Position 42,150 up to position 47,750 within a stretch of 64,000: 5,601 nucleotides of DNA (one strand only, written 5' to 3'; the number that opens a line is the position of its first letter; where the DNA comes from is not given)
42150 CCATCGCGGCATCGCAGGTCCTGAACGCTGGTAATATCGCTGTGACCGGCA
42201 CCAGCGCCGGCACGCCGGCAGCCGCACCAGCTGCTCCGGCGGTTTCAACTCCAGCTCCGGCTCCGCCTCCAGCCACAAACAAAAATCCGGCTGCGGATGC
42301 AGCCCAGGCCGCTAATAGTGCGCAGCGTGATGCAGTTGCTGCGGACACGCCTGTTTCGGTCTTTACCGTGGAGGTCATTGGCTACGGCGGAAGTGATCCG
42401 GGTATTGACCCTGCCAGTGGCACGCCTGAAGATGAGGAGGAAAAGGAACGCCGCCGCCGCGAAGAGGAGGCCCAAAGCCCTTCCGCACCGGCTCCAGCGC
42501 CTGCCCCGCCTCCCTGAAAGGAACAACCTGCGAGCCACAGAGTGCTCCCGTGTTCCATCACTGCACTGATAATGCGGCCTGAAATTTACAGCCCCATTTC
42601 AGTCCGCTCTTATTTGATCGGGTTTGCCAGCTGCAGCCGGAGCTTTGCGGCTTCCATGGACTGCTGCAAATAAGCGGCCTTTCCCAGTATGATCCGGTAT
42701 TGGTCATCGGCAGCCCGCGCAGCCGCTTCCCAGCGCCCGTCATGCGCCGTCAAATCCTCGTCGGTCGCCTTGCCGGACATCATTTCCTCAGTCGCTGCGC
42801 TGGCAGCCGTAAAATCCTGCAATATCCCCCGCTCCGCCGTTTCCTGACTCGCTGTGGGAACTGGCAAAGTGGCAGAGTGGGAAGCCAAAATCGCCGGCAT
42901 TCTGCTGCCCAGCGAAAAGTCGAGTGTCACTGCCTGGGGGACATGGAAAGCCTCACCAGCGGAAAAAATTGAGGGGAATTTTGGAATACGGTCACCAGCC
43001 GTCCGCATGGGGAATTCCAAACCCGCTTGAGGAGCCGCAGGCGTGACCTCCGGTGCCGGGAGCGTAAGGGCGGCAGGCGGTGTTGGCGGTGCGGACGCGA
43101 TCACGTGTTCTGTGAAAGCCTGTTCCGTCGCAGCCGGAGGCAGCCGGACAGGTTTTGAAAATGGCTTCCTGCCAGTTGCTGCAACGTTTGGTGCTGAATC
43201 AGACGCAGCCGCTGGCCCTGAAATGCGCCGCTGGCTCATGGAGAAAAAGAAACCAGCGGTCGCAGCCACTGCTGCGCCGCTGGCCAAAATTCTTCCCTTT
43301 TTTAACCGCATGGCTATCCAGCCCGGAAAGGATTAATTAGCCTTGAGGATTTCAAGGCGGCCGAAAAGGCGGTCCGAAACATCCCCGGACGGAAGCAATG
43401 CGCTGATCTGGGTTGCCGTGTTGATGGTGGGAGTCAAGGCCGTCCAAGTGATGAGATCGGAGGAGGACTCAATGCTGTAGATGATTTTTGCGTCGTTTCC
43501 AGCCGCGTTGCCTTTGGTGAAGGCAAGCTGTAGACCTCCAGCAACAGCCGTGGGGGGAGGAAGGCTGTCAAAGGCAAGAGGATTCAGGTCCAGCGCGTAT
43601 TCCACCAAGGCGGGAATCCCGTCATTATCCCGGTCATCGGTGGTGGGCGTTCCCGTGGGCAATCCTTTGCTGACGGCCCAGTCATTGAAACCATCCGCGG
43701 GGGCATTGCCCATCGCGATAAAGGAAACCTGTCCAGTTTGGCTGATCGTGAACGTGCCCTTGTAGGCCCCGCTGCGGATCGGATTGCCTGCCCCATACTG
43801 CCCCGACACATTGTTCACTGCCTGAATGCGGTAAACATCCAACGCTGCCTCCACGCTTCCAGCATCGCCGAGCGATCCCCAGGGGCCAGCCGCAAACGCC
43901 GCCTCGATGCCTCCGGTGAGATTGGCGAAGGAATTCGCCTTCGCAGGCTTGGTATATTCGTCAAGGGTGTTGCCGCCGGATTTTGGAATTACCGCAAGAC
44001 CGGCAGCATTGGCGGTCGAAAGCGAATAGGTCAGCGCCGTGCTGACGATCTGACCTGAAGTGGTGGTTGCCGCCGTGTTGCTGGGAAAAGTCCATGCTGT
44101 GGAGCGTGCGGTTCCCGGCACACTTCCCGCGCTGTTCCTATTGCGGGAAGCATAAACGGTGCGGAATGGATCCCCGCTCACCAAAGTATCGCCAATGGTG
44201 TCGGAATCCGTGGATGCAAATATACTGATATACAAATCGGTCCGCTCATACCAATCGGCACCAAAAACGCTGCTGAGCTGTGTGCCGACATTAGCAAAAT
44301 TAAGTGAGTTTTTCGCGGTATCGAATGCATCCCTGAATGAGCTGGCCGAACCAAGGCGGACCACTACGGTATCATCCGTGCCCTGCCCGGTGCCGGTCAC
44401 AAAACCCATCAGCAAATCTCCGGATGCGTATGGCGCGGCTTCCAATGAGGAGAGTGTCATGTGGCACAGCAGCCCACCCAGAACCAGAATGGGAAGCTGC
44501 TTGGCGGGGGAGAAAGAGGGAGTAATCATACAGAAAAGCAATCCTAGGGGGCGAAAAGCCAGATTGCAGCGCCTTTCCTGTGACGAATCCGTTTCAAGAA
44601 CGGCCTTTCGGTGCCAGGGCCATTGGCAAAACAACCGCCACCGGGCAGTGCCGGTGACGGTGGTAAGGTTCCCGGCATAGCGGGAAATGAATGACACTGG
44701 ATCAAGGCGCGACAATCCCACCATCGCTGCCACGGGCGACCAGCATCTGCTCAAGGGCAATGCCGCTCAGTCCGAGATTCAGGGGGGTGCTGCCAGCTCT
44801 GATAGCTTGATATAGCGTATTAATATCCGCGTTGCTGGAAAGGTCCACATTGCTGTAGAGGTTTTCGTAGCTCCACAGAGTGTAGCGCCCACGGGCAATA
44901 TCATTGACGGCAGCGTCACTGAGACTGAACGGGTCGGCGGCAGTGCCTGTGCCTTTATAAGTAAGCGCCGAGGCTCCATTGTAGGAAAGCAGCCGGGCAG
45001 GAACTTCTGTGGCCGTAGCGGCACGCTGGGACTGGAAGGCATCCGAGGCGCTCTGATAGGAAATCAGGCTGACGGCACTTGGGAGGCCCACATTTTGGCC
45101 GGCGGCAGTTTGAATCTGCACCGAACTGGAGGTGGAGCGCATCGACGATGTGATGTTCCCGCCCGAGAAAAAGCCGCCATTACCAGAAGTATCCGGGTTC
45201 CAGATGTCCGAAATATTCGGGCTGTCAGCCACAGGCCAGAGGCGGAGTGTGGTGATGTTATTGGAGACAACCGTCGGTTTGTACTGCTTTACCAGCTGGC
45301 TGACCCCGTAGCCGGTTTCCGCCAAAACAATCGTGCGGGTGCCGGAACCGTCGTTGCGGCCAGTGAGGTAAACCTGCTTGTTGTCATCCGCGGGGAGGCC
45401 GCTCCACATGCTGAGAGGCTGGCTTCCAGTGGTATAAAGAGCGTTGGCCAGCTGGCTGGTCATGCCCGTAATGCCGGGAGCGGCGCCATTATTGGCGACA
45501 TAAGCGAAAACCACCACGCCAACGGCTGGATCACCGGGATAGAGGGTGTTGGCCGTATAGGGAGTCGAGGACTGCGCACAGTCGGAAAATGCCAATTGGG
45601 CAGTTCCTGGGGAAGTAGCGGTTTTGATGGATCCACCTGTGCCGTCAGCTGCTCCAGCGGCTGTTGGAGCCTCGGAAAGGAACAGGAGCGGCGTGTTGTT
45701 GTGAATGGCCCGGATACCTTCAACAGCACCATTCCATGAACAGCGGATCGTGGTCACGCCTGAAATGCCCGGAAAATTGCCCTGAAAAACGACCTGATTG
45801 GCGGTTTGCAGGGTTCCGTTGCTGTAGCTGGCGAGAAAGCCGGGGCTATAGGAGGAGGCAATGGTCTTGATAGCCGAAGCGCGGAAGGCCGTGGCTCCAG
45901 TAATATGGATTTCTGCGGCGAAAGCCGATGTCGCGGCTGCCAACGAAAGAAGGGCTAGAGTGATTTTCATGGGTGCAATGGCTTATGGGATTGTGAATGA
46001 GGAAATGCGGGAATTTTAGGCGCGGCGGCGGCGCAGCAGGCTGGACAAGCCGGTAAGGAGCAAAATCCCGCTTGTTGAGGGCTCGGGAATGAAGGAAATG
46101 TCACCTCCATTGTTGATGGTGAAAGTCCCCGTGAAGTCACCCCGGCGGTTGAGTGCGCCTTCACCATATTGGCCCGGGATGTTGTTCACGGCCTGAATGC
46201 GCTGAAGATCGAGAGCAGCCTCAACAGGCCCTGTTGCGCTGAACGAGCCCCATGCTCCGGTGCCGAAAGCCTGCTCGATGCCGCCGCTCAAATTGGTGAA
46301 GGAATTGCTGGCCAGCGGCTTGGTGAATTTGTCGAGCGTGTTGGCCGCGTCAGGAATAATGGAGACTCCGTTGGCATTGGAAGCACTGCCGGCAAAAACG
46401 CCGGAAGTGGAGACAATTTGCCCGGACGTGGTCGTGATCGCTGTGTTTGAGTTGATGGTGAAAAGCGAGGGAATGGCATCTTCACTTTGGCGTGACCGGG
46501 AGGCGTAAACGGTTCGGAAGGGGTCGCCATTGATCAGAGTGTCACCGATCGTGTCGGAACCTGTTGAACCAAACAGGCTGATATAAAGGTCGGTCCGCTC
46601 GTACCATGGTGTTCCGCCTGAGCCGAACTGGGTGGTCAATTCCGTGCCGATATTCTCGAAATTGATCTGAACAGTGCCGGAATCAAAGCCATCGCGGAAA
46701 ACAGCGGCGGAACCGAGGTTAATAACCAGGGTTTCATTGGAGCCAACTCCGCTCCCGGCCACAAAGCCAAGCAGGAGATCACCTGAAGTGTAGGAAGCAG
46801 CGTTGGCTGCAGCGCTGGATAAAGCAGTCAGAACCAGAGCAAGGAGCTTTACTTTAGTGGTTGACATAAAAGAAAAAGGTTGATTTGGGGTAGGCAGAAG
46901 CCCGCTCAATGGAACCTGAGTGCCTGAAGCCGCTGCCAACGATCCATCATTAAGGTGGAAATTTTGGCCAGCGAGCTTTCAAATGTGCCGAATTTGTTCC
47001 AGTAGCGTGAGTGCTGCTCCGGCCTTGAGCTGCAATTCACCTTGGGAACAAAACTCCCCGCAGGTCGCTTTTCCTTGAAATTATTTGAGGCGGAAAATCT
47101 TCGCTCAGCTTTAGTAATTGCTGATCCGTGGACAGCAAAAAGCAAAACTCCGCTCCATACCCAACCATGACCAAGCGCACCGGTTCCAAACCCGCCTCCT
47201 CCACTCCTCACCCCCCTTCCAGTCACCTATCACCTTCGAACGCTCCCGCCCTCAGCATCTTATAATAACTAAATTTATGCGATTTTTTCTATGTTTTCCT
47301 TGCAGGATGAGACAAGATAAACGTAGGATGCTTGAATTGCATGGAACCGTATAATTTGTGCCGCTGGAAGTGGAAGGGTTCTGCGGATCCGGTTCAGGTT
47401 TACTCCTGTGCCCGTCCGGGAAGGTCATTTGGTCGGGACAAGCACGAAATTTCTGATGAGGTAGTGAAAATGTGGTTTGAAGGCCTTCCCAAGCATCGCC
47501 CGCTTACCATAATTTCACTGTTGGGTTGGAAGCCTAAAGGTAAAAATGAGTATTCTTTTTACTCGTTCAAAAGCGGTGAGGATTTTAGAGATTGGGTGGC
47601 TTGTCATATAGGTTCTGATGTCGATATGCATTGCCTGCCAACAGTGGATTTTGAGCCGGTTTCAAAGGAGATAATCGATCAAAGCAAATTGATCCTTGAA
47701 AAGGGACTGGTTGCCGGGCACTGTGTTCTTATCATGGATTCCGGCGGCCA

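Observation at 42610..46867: Four-gene surface cassette: paralogous domain with alternative C-terminal ends flanking a PstS-fold protein, convergent on the giant exoprotein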

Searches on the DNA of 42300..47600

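Call 105: search_rna_families(source=window, start=42300, end=47600, threshold=evalue, max_evalue=0.1)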
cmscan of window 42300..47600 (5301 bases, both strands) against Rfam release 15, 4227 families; matches with E-value up to 0.1: 0.
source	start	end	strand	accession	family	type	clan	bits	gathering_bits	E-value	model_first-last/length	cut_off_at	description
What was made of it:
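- Tried and rejected: An Rfam scan of 42300-47600 found nothing (call 105).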

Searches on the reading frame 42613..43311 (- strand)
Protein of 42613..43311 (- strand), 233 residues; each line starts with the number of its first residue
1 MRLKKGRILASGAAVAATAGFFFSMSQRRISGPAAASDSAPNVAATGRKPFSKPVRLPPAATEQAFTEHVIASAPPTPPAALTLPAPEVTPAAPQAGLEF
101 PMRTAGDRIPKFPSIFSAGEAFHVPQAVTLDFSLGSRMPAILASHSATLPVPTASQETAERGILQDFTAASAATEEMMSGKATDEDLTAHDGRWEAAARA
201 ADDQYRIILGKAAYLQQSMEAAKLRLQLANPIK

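Call 3: search_protein_families(library=pfam, proteins=[window:42613-43311:-], max_evalue=1)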
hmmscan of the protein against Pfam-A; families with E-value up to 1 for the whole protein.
window:42613-43311:- (233 aa): 0 families

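Call 4: search_protein_families(library=ncbifam, proteins=[window:42613-43311:-], max_evalue=1)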
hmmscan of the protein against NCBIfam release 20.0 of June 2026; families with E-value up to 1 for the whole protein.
window:42613-43311:- (233 aa): 0 families

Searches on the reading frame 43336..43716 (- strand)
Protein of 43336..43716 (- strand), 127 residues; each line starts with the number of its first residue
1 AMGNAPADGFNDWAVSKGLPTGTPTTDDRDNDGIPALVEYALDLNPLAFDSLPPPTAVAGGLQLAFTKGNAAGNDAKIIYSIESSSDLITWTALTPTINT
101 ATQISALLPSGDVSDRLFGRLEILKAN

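Call 52: search_protein_representatives(protein=window:43336-43716:-)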
Query: 127 residues. Proteins with E-value up to 0.001 (for the whole library): 1033; up to 1e-10: 98; up to 1e-30: 3. The best 150 are listed.
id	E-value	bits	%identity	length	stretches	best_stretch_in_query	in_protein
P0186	7.1e-39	148.9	62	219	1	6-127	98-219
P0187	5.5e-38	146.0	65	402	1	3-127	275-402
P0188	8.5e-35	135.7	62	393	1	7-126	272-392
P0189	1.3e-21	93.1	45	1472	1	7-125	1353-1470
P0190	3.5e-18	82.0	37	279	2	11-99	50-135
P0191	5.0e-18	81.5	47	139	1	9-123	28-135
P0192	5.8e-18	81.3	47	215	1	10-123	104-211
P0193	6.2e-18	81.2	45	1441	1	7-117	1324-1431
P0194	4.3e-17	78.5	45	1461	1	7-121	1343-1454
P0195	8.3e-17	77.6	41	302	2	4-123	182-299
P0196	1.3e-16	76.9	47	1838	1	9-123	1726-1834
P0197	1.9e-16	76.4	38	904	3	22-100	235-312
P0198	9.1e-16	74.2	41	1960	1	7-122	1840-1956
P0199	1.0e-15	74.1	42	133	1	8-125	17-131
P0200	5.3e-15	71.7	40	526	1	7-125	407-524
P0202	6.9e-15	71.4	44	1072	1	4-123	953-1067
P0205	2.5e-14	69.6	53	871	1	7-115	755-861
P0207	3.3e-14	69.2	41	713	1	7-123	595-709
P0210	5.4e-14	68.5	41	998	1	9-124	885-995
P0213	7.3e-14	68.0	41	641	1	9-125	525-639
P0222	5.4e-13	65.3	44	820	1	7-124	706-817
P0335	1.4e-09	54.2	38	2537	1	8-123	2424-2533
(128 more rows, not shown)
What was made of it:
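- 43336..43716 (-): C-terminal module of B (about 120 aa: D-x-D-x-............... motif plus a strand-rich part ending ...F(G/A)RL+V...). The match sits at the extreme C-terminus of proteins of 120-2537 aa (call 52).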

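Call 54: search_protein_families(library=pfam, proteins=[P0189, P0196, P0202, P0205, P0207, P0213, P0200, P0195, P0210, P0222], max_evalue=0.001)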
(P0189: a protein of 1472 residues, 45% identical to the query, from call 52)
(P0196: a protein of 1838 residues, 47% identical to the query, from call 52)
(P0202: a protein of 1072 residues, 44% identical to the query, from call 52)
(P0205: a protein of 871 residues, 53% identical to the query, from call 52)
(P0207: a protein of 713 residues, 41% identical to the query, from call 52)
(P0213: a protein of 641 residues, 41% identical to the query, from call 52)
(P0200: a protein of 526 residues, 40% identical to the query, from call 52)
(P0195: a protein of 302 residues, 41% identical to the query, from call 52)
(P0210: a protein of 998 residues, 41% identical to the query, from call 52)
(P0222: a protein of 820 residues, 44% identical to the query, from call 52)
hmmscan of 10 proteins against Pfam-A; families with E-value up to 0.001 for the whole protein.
P0189 (1472 aa): 3 families
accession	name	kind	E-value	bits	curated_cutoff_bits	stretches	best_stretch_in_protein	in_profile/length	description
PF17957.7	Big_7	-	4e-17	63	24.1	1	417-476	1-60/70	Bacterial Ig domain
PF03160.20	Calx-beta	-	1e-09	38.9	27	1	841-949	7-118/119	Calx-beta domain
PF24517.2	CBM96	-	5.5e-06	26.7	26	0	170-216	118-162/164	Carbohydrate-binding module family 96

P0196 (1838 aa): 4 families
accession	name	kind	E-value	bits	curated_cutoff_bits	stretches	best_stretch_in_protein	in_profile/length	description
PF17957.7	Big_7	-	2.6e-32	111.7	24.1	2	456-521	1-64/70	Bacterial Ig domain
PF13385.13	Laminin_G_3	-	1.4e-21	77.7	27.6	1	558-730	2-150/151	Concanavalin A-like lectin/glucanases superfamily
PF03160.20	Calx-beta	-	3.3e-08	34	27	1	1221-1300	14-95/119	Calx-beta domain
PF06832.18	BiPBP_C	-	0.00024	21.4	26.8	0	455-505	9-60/90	Penicillin-Binding Protein C-terminus Family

P0202 (1072 aa): 2 families
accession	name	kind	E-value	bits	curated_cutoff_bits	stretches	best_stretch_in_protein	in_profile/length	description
PF11721.14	Malectin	-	3.6e-17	63.3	23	1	801-907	50-162/163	Malectin domain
PF12819.13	Malectin_like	-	2.8e-07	30.6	24.5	1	800-910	212-328/331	Malectin-like domain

P0205 (871 aa): 1 family
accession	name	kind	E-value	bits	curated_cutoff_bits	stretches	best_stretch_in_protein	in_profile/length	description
PF12951.13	PATR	-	1.6e-08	34.8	27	1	648-677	1-30/30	Passenger-associated-transport-repeat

P0207 (713 aa): 4 families
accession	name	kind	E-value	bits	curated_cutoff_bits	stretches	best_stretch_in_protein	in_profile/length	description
PF07610.17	DUF1573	-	2.8e-06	27.7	26.1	0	259-303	53-97/98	Protein of unknown function (DUF1573)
PF22825.2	HpiC1-like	-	0.00025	21.6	27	1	27-195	2-174/174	HpiC1 cyclase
PF22073.2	Cep192_D4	-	0.00056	20.5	35.5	0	235-303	39-110/112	Cep192 domain 4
PF07705.17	CARDB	-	0.00079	20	22.7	0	313-401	8-90/101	CARDB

P0213 (641 aa): 1 family
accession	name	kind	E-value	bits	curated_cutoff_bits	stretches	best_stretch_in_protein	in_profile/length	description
PF22825.2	HpiC1-like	-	5.1e-13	49.9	27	2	351-519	5-173/174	HpiC1 cyclase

P0200 (526 aa): 3 families
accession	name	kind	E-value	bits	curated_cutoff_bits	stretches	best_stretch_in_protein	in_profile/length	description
PF22544.2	HYDIN_VesB_CFA65-like_Ig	-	6e-09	36.5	25.5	0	302-398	4-96/100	HYDIN/CFA65/VesB-like, Ig-like domain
PF07610.17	DUF1573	-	7.1e-08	32.8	26.1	0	219-295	24-97/98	Protein of unknown function (DUF1573)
PF15780.11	ASH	-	3.5e-07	30.8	27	1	217-287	28-97/98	Abnormal spindle-like microcephaly-assoc'd, ASPM-SPD-2-Hydin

P0195 (302 aa): 0 families

P0210 (998 aa): 1 family
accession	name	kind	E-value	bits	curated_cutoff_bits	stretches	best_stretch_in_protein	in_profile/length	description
PF12951.13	PATR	-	5.2e-30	103.6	27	4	738-767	1-30/30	Passenger-associated-transport-repeat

P0222 (820 aa): 1 family
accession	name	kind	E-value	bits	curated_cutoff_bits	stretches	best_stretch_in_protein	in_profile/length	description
PF12951.13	PATR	-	2.7e-09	37.3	27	1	542-571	1-30/30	Passenger-associated-transport-repeat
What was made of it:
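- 43336..43716 (-): Those proteins carry unrelated N-terminal domains (call 54).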

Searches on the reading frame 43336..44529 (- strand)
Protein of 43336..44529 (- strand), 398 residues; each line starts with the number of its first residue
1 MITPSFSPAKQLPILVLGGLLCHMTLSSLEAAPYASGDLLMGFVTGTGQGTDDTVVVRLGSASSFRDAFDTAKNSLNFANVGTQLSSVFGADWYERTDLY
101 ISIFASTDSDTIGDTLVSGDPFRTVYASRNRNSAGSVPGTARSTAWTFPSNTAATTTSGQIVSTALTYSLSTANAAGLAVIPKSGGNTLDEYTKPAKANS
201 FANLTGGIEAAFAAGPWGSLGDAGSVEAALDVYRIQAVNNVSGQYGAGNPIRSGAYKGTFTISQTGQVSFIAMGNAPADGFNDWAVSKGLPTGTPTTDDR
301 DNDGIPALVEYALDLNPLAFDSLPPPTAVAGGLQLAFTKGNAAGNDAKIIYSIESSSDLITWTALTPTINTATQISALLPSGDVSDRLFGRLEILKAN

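Call 3: search_protein_families(library=pfam, proteins=[window:43336-44529:-], max_evalue=1)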
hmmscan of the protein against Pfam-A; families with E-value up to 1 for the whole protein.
seq(398 aa): 0 families

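Call 4: search_protein_families(library=ncbifam, proteins=[window:43336-44529:-], max_evalue=1)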
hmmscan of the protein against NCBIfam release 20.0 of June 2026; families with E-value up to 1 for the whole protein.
seq(398 aa): 0 families
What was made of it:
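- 43336..43716 (-): No Pfam or NCBIfam model covers it (calls 3, 4).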
